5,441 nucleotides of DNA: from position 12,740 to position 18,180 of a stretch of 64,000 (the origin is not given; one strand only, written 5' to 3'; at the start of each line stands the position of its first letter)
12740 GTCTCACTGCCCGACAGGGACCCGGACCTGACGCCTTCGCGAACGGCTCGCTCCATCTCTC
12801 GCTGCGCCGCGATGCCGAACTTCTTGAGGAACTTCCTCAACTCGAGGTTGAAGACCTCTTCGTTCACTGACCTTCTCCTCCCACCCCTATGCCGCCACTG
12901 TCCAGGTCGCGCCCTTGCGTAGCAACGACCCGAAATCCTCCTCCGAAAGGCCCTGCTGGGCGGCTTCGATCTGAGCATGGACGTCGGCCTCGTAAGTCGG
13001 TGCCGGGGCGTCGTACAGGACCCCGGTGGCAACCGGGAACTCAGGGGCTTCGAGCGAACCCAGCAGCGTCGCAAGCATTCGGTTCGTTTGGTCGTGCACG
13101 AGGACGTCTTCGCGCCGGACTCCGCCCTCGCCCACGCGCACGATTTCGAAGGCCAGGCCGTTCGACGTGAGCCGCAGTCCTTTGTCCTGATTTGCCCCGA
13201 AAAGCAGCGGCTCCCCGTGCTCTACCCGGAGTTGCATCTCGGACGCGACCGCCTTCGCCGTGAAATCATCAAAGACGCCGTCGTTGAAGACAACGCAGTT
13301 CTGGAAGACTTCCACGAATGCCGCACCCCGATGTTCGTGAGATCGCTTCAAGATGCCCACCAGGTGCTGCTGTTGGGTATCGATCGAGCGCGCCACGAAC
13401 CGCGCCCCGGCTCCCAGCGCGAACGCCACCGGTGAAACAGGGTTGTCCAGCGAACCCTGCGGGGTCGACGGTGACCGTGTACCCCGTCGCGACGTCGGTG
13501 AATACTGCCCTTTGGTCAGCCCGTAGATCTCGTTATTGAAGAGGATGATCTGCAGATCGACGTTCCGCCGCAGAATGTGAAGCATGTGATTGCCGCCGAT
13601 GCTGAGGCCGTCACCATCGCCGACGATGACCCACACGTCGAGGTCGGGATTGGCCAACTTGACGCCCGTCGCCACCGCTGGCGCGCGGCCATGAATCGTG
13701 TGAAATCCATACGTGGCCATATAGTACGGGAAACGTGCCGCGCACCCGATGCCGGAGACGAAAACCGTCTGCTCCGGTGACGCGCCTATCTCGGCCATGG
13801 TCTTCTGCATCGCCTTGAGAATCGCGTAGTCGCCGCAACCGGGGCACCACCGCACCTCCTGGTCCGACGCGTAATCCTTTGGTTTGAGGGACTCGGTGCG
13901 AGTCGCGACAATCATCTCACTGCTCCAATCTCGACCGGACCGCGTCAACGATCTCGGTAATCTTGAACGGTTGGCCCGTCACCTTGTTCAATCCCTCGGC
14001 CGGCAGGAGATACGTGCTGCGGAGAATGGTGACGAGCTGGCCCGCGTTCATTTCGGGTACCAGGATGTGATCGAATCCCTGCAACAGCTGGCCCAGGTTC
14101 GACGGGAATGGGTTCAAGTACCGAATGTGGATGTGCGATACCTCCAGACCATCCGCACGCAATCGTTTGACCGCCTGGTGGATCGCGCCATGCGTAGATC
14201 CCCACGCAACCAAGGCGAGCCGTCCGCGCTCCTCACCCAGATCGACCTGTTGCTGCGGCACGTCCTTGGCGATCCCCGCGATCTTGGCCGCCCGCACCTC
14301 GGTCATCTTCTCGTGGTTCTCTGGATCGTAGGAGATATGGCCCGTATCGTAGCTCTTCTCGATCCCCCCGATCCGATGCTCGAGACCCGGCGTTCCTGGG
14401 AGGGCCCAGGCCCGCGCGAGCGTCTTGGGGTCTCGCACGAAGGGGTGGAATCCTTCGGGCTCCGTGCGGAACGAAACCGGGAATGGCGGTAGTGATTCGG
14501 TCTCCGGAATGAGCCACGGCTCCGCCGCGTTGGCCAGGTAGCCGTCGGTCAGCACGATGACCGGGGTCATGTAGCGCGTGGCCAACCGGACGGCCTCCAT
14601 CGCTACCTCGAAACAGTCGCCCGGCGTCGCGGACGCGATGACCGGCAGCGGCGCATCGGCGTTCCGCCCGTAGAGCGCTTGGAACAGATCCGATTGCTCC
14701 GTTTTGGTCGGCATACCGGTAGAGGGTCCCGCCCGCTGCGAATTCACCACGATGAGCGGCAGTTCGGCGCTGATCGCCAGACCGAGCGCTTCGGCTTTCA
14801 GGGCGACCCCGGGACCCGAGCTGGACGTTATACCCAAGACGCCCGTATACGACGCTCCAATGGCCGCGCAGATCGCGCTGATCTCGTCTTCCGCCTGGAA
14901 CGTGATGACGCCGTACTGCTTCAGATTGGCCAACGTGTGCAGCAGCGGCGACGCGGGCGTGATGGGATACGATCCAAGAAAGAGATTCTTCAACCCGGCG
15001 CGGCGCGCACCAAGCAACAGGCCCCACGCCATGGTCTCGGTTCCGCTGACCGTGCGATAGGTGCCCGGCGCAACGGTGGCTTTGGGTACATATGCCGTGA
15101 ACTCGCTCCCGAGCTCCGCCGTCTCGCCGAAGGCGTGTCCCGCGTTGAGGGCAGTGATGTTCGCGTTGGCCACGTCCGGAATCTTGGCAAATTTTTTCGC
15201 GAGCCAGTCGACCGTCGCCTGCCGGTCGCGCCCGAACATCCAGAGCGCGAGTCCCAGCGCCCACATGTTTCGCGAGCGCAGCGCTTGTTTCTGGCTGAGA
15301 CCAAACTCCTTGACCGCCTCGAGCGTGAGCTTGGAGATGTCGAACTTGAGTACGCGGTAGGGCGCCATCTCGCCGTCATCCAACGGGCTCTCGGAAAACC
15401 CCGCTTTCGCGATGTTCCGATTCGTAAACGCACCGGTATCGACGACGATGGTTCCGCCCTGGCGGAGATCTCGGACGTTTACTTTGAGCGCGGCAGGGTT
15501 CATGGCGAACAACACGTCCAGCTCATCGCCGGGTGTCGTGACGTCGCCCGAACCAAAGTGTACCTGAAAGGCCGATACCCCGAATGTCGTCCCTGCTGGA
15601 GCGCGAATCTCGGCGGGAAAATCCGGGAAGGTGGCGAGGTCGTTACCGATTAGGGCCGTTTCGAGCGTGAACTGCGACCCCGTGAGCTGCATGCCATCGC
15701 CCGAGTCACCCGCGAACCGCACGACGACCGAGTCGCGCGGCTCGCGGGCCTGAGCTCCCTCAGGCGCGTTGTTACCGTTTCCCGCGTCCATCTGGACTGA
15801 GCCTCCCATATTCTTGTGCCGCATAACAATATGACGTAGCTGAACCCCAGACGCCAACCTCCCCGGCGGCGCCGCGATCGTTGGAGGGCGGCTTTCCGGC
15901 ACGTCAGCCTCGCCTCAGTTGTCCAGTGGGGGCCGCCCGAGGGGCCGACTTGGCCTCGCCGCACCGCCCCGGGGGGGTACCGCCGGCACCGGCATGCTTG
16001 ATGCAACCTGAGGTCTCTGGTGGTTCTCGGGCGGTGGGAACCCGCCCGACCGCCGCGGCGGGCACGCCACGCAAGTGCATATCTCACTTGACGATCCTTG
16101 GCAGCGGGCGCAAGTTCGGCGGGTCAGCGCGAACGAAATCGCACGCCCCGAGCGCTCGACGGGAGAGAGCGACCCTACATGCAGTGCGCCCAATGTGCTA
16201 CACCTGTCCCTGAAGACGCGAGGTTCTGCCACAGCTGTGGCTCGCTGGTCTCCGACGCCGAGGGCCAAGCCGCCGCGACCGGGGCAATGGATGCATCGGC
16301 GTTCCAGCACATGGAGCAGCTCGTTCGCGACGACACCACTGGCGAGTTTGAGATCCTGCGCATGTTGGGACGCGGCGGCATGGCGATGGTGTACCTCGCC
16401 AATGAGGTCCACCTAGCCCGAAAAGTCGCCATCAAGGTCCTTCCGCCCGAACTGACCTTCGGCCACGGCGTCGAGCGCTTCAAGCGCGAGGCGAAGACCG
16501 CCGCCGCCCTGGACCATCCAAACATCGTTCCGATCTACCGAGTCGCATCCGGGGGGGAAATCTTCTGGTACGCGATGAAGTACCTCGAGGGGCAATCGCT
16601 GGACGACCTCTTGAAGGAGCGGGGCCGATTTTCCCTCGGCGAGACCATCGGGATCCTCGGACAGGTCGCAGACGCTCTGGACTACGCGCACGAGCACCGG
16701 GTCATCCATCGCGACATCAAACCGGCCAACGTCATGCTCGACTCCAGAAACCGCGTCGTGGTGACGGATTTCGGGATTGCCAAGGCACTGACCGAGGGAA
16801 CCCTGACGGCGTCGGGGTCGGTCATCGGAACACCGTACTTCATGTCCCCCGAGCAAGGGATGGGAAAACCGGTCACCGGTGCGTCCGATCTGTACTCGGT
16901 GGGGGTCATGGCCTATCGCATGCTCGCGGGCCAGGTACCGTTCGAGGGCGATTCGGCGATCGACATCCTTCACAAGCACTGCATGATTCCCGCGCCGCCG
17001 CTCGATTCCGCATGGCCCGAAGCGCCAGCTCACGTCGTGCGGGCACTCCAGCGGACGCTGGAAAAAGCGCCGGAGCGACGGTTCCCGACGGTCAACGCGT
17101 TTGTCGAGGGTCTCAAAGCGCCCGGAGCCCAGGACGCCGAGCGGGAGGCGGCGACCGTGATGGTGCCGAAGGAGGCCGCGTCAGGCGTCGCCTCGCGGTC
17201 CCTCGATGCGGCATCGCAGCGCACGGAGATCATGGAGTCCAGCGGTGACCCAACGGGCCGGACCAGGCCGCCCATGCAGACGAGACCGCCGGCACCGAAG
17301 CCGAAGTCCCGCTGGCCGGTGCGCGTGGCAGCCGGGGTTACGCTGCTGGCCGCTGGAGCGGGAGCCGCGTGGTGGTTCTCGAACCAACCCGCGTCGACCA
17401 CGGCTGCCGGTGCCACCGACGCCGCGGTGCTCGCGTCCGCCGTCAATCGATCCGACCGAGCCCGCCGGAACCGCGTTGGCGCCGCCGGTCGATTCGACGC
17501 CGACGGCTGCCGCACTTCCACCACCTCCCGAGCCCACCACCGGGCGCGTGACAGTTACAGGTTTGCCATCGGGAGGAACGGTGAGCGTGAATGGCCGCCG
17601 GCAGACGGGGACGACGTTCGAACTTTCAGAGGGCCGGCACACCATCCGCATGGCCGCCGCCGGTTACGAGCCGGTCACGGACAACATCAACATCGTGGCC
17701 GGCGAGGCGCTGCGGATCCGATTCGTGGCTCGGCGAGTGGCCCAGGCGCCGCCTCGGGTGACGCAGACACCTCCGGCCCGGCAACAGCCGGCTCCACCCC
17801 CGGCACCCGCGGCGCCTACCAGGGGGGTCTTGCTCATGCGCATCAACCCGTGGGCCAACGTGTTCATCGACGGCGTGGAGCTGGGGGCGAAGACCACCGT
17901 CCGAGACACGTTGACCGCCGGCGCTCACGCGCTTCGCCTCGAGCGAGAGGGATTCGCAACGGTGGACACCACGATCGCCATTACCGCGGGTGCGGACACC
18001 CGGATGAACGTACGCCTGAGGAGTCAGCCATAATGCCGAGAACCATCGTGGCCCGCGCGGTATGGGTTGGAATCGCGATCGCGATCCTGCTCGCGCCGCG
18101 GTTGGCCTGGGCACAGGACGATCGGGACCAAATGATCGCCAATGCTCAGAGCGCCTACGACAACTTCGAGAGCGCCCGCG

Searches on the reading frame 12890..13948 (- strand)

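Call 24: search_protein_families(library=pfam, proteins=[window:12890-13948:-], max_evalue=0.001)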
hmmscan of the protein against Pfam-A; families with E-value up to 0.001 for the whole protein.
window:12890-13948:- (353 aa): 1 family
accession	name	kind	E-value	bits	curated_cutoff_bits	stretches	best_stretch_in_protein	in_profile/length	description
PF02775.26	TPP_enzyme_C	-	5.3e-31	107.9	21.9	1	69-214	4-151/151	Thiamine pyrophosphate enzyme, C-terminal TPP binding domain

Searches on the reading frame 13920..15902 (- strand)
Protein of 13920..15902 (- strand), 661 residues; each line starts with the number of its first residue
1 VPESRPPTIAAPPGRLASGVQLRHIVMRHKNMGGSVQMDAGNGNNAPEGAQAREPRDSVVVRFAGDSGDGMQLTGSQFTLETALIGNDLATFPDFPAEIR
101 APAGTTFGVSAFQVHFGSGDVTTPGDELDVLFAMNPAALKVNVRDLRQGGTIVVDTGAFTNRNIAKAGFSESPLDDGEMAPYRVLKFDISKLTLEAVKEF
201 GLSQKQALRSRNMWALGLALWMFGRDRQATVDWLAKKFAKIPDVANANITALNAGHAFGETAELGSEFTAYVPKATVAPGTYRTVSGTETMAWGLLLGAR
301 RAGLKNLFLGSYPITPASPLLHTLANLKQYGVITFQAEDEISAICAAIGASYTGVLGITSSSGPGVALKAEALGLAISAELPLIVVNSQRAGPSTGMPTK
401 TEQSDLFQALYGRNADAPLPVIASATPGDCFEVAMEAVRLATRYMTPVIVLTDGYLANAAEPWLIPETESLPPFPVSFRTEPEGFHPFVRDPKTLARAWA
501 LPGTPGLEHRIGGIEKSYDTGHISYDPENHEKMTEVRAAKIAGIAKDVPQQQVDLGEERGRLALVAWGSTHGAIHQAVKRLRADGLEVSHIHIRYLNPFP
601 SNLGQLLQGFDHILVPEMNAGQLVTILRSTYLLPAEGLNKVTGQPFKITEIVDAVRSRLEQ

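Call 24: search_protein_families(library=pfam, proteins=[window:13920-15902:-], max_evalue=0.001)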
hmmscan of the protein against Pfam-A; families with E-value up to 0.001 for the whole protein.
window:13920-15902:- (661 aa): 3 families
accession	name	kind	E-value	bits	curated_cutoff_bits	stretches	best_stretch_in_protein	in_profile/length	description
PF01855.24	POR_N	-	3.5e-50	171.3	27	1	308-516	10-218/231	Pyruvate flavodoxin/ferredoxin oxidoreductase, thiamine diP-bdg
PF01558.24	POR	-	1.3e-21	77.9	27.4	1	68-256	2-172/173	Pyruvate ferredoxin/flavodoxin oxidoreductase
PF17147.9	PFOR_II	-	5.4e-09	36.8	27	1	563-628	4-75/102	Pyruvate:ferredoxin oxidoreductase core domain II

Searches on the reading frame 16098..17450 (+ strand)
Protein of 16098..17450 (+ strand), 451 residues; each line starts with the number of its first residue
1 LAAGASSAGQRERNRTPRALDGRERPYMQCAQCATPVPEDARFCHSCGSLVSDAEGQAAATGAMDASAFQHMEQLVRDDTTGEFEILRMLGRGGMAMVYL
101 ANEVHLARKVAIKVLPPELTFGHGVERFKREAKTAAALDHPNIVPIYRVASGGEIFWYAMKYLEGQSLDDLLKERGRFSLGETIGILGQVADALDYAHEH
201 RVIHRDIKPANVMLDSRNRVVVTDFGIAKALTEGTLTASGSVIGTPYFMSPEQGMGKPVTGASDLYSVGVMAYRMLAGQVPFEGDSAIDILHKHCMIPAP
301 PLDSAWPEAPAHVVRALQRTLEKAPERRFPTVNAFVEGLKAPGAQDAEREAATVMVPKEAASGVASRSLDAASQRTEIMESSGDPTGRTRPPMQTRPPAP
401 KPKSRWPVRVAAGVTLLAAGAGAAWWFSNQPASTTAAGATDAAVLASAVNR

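Call 24: search_protein_families(library=pfam, proteins=[window:16098-17450:+], max_evalue=0.001)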
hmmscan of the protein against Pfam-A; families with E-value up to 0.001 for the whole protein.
window:16098-17450:+ (451 aa): 6 families
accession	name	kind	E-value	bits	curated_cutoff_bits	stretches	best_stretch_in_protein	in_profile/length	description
PF00069.31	Pkinase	-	5.6e-48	164.1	31.7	1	84-329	1-252/263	Protein kinase domain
PF07714.23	PK_Tyr_Ser-Thr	-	1.7e-32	113.2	23.1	1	85-331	2-250/258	Protein tyrosine and serine/threonine kinase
PF01636.29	APH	-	3.4e-06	27.4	23.2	0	197-228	165-197/239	Phosphotransferase enzyme family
PF03109.22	ABC1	-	2e-05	24.3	22.9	1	147-234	136-220/244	ABC1 atypical kinase-like domain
PF13240.11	Zn_Ribbon_1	-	3.9e-05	23.7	25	1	30-49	2-21/23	zinc-ribbon domain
PF12773.13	DZR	-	0.00012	22.6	27.3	1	30-48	1-19/45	Double zinc ribbon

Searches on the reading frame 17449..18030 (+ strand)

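Call 24: search_protein_families(library=pfam, proteins=[window:17449-18030:+], max_evalue=0.001)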
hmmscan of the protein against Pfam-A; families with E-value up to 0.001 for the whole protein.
window:17449-18030:+ (194 aa): 3 families
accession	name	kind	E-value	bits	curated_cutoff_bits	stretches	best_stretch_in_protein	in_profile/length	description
PF08308.17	PEGA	-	9.7e-21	73.9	20.8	2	136-192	13-69/71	PEGA domain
PF13620.12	CarboxypepD_reg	-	1.6e-08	35.2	32.3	0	154-191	44-82/82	Carboxypeptidase regulatory-like domain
PF20608.4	Phage_tube_C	-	0.00077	20.2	24.1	0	53-82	49-78/82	Phage tail tube protein C-terminal domain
